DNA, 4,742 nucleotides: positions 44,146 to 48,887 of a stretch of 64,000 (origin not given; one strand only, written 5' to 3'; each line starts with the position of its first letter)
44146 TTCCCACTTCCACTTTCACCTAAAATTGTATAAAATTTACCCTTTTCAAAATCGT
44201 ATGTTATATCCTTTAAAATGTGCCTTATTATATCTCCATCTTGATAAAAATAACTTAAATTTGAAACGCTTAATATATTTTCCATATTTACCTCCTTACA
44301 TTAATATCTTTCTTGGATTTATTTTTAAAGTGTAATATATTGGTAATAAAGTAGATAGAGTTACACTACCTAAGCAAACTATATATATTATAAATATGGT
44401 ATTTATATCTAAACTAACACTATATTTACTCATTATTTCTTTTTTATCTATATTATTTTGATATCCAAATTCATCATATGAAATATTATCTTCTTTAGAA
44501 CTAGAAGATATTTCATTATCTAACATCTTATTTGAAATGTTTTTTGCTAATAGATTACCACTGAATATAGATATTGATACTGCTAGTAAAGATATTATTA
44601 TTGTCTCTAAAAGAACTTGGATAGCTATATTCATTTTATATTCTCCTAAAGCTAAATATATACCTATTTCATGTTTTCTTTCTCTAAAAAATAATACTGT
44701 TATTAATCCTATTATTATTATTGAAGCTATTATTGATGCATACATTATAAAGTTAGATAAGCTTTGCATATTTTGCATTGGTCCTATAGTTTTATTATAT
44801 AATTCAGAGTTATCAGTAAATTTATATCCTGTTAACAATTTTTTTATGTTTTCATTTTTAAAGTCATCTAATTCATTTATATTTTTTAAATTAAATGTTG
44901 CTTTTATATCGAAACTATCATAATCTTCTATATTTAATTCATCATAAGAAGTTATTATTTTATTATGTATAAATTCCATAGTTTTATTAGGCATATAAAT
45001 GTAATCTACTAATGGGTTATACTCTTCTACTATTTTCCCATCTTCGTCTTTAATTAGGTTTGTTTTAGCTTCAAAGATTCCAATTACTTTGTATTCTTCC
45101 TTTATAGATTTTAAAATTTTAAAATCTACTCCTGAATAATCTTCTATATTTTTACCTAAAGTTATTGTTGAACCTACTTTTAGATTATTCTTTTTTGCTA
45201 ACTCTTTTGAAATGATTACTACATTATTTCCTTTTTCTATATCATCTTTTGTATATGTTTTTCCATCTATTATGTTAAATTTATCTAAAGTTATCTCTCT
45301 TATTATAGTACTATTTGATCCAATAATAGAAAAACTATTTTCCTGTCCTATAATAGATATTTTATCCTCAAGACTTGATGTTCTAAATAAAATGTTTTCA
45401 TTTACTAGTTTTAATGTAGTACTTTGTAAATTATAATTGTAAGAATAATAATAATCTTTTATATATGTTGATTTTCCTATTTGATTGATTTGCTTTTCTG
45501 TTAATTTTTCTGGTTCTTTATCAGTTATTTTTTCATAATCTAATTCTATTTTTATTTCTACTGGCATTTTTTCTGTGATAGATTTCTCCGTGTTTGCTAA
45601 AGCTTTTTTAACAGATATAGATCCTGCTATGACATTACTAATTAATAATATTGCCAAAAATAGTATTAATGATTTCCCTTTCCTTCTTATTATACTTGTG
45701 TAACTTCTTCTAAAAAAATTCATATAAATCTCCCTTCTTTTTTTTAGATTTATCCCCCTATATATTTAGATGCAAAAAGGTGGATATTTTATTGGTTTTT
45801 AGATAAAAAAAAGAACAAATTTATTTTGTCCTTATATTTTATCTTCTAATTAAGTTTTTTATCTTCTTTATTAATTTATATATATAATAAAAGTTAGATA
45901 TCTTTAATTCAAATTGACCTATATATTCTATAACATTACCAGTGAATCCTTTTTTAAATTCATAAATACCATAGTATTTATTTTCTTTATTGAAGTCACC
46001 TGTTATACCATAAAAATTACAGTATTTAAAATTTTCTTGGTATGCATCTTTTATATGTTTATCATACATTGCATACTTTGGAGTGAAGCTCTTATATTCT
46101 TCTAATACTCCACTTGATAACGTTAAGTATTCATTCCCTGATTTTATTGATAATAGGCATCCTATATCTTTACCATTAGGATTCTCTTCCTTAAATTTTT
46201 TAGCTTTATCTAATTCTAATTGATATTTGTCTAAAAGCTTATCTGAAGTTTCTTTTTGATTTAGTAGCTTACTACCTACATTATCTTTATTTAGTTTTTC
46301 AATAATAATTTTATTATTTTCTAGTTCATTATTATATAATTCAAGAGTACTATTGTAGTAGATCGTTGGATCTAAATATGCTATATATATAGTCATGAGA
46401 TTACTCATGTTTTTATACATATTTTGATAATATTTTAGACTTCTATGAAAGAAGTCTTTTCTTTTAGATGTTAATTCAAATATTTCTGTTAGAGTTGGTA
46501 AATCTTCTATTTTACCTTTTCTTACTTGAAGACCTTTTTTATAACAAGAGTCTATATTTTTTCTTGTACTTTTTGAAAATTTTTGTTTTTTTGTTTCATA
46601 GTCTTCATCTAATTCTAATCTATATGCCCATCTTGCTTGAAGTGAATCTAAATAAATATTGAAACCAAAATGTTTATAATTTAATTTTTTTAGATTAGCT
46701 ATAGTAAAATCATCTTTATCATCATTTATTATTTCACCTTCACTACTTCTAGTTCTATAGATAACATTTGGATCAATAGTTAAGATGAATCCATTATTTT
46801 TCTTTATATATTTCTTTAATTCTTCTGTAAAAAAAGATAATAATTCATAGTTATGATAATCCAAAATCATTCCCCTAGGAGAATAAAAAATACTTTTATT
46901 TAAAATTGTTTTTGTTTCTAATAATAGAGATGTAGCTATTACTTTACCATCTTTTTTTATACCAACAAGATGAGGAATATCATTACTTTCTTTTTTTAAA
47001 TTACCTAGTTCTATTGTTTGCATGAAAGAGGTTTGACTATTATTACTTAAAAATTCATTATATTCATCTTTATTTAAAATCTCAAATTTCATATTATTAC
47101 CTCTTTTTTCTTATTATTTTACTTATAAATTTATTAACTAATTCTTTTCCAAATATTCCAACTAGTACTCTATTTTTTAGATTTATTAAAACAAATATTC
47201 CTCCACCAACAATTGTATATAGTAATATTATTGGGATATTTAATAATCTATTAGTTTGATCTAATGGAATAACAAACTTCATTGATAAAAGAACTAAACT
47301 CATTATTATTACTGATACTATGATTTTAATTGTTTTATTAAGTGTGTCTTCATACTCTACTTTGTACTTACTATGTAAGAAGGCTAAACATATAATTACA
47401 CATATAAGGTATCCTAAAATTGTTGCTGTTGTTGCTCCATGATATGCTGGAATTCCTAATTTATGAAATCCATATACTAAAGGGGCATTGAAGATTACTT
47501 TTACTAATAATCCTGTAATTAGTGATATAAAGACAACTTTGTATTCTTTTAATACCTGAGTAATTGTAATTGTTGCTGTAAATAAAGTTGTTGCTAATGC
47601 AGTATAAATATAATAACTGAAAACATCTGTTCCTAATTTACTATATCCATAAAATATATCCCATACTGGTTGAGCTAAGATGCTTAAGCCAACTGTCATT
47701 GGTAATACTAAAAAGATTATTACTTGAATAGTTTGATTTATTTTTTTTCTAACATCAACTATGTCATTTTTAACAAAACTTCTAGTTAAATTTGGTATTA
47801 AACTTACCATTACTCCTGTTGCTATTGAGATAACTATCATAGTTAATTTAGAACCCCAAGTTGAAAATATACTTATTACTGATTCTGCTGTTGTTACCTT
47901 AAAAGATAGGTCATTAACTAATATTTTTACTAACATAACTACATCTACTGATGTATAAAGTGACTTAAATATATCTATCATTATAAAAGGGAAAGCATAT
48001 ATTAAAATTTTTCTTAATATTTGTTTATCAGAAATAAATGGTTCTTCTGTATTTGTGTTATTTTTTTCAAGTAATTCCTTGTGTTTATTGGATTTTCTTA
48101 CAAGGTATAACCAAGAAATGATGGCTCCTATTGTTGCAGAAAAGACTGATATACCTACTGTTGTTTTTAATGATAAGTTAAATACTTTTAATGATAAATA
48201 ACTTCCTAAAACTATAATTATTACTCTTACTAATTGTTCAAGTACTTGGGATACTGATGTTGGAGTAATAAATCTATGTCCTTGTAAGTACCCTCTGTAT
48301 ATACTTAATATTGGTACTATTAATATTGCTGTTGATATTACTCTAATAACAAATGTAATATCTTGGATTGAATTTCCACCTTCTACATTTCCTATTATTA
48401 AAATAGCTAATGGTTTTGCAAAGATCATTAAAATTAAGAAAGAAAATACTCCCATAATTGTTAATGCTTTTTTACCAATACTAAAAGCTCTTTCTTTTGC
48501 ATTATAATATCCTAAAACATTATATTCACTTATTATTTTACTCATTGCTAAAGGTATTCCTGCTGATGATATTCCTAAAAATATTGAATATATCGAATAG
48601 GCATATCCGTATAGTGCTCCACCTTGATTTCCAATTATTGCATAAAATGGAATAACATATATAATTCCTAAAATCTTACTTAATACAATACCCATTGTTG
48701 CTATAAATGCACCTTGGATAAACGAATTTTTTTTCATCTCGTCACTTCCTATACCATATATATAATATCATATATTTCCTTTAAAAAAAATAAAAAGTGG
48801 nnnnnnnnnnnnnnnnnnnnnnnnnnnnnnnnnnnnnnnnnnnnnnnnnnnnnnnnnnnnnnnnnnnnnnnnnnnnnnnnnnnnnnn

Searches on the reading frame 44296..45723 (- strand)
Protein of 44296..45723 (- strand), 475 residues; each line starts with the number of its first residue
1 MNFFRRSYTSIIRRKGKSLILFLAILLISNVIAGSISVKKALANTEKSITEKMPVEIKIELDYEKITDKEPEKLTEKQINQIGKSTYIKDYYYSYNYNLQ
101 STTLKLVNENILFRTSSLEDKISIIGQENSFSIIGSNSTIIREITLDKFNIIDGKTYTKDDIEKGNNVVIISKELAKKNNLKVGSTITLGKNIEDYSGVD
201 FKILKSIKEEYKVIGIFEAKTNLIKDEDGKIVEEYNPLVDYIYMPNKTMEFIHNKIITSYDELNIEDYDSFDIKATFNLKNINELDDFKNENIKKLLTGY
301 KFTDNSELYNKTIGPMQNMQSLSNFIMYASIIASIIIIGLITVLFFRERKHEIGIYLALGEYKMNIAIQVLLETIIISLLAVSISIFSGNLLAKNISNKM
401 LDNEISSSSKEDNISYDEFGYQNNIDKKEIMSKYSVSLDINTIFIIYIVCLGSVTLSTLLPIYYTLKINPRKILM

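Call 4: search_protein_families(library=pfam, proteins=[window:44296-45723:-], max_evalue=0.1)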
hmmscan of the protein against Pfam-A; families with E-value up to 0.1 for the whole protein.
window:44296-45723:- (475 aa): 2 families
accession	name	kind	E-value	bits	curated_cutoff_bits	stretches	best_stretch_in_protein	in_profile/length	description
PF02687.27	FtsX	-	5.8e-11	42.9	25.5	1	324-470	1-120/120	FtsX-like permease C-terminal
PF12704.14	MacB_PCD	-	2.7e-09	38.1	27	1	130-250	87-177/207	MacB-like periplasmic core domain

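Call 5: search_protein_families(library=ncbifam, proteins=[window:44296-45723:-], max_evalue=0.1)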
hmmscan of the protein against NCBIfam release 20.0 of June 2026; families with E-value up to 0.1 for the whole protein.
window:44296-45723:- (475 aa): 4 families
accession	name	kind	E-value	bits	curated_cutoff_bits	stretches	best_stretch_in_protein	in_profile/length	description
TIGR03434.1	ADOP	subfamily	6.4e-08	31.2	622.3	1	150-398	543-756/803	ADOP family duplicated permease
NF038346.1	FtsX_actino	exception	0.00077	18.9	250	1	272-404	130-264/308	permease-like cell division protein FtsX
NF007826.0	PRK10535.1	equivalog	0.0036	15.6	966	1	318-388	517-590/648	macrolide ABC transporter ATP-binding protein/permease MacB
NF052591.1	ArlG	equivalog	0.013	15.5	110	1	18-77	8-66/148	archaellum stator protein ArlG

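Call 24: search_solved_structures(query=window:44296-45720:-, max_evalue=0.01)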
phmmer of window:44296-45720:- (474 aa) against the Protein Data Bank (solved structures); distinct sequences matched with E-value up to 0.01: 1.
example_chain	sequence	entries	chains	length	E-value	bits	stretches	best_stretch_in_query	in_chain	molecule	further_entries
5lil_A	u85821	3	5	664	0.0045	19.6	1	297-387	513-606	Macrolide export ATP-binding/permease protein MacB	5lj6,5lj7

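Call 66: search_solved_structures(query=A5, max_evalue=0.01)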
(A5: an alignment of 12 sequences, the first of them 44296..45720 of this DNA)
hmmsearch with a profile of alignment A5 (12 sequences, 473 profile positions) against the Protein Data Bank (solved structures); distinct sequences matched with E-value up to 0.01: 6.
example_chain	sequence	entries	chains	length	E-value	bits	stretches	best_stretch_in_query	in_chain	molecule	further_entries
5lil_A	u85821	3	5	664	1.9e-06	30.2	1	300-394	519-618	Macrolide export ATP-binding/permease protein MacB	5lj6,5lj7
5xu1_M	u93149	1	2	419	9e-06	27.9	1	297-386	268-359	ABC transporter permeae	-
5gko_A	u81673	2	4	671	1.5e-05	27.2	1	300-391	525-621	Macrolide export ATP-binding/permease protein MacB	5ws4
5nik_J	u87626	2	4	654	0.001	21.1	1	322-385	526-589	Macrolide export ATP-binding/permease protein MacB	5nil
5f9q_A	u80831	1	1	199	0.0022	20.1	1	108-176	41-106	Macrolide export ATP-binding/permease protein YknZ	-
8idb_C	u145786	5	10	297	0.0061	18.6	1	261-391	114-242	Cell division protein FtsX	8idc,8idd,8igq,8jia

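Call 67: search_protein_families(library=padloc, proteins=[window:44296-45720:-], max_evalue=0.001)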
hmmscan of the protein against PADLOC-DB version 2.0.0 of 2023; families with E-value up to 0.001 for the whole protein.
window:44296-45720:- (474 aa): 0 families

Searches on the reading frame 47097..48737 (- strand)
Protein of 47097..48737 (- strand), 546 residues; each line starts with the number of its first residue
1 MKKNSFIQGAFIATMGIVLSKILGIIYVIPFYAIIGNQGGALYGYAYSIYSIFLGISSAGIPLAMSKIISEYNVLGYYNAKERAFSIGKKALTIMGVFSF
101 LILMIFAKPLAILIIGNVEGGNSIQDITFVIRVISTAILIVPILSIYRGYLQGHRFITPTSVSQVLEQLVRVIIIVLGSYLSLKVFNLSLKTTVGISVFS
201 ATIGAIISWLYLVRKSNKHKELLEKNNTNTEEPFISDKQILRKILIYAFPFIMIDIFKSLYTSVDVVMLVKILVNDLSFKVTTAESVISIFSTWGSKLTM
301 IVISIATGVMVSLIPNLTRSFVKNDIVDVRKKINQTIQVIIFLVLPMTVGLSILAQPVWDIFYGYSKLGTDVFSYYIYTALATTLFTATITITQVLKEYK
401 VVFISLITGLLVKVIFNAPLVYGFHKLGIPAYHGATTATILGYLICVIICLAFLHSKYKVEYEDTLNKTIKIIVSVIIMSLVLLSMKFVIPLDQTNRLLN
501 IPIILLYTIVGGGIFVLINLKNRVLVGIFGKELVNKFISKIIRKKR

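Call 59: search_protein_families(library=pfam, proteins=[window:47097-48737:-], max_evalue=0.001)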
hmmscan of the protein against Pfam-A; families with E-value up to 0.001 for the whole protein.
window:47097-48737:- (546 aa): 2 families
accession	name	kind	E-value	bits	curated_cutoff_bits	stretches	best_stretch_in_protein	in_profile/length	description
PF01943.22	Polysacc_synt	-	6.1e-25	88.6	28.2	1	7-319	2-272/274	Polysaccharide biosynthesis protein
PF03023.19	MurJ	-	4.8e-05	22.6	27.4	1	79-487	47-433/451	Lipid II flippase MurJ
